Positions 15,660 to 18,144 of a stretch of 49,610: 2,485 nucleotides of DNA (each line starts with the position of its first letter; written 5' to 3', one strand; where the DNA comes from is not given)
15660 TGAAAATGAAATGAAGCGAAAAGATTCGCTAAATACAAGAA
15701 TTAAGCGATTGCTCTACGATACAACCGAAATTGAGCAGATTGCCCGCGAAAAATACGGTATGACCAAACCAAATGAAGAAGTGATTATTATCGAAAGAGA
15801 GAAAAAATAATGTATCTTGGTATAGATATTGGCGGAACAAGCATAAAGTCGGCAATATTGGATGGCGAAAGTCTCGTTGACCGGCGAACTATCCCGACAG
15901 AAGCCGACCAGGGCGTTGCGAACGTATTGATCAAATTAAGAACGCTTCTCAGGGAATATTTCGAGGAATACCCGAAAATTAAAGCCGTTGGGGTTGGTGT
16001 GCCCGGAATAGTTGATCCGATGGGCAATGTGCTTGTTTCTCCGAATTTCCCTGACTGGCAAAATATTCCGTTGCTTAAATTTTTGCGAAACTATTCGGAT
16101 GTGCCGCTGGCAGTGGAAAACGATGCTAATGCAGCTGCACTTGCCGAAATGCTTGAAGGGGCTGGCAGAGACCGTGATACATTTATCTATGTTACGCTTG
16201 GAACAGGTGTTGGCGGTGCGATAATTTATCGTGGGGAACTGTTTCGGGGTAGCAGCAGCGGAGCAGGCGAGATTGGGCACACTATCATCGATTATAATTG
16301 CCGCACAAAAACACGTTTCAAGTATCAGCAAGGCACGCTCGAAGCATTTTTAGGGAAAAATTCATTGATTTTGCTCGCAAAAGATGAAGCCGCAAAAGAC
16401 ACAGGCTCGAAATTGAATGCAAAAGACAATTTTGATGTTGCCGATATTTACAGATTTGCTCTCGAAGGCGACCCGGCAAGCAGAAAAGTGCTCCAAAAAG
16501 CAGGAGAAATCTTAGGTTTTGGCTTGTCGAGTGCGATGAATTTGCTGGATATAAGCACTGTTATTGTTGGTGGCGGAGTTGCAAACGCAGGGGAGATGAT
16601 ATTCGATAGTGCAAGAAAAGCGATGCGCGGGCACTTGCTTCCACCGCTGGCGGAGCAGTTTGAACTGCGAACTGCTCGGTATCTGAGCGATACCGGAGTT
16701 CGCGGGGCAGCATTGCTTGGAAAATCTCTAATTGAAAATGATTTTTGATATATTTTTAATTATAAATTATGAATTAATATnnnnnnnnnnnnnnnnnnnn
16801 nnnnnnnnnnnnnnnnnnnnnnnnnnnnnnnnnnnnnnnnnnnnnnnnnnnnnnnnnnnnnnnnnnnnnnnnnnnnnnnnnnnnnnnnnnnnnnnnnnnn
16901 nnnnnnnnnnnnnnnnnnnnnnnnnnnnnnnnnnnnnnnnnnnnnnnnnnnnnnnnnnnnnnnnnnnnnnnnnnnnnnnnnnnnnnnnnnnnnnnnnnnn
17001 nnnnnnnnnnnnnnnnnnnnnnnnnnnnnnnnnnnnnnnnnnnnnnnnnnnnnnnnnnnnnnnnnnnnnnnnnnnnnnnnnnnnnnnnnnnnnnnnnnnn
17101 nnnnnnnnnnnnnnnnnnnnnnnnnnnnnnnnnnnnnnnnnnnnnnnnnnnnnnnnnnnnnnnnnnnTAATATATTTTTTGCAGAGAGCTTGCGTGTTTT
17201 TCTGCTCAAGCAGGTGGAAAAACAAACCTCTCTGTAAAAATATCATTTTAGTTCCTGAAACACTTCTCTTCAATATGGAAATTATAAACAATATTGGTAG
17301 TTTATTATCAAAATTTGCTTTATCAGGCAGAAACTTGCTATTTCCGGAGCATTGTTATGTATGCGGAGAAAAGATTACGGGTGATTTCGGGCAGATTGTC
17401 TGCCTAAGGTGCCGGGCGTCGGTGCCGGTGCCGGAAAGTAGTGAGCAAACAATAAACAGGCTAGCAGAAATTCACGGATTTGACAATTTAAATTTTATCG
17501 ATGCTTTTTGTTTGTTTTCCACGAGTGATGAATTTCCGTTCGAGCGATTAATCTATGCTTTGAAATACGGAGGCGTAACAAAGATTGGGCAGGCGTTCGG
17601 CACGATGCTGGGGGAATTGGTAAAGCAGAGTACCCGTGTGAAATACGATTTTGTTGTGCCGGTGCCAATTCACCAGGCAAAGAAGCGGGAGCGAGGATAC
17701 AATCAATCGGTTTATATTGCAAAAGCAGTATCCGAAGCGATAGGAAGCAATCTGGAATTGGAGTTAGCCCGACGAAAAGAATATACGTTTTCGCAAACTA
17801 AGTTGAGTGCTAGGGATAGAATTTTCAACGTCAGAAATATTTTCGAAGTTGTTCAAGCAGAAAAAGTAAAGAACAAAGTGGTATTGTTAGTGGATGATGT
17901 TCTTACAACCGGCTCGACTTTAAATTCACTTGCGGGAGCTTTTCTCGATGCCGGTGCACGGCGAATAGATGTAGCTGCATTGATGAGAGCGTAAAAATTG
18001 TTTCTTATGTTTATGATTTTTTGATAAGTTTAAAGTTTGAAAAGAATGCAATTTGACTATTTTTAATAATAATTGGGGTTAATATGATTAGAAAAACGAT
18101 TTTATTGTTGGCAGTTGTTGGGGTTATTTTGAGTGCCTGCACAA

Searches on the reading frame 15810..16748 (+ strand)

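Call 61: search_protein_families(library=pfam, proteins=[window:15810-16748:+], max_evalue=0.0001)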
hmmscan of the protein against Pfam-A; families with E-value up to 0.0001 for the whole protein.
window:15810-16748:+ (312 aa): 1 family
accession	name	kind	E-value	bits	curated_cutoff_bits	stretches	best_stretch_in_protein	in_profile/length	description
PF00480.26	ROK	-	4.5e-52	177.8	22.9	1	2-304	1-291/294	ROK family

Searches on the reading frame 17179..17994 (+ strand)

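Call 61: search_protein_families(library=pfam, proteins=[window:17179-17994:+], max_evalue=0.0001)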
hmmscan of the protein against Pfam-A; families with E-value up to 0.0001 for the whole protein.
window:17179-17994:+ (271 aa): 1 family
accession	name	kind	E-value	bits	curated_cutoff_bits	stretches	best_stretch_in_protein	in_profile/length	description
PF00156.33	Pribosyltran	-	1.3e-08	34.8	26.3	1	177-270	40-125/158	Phosphoribosyl transferase domain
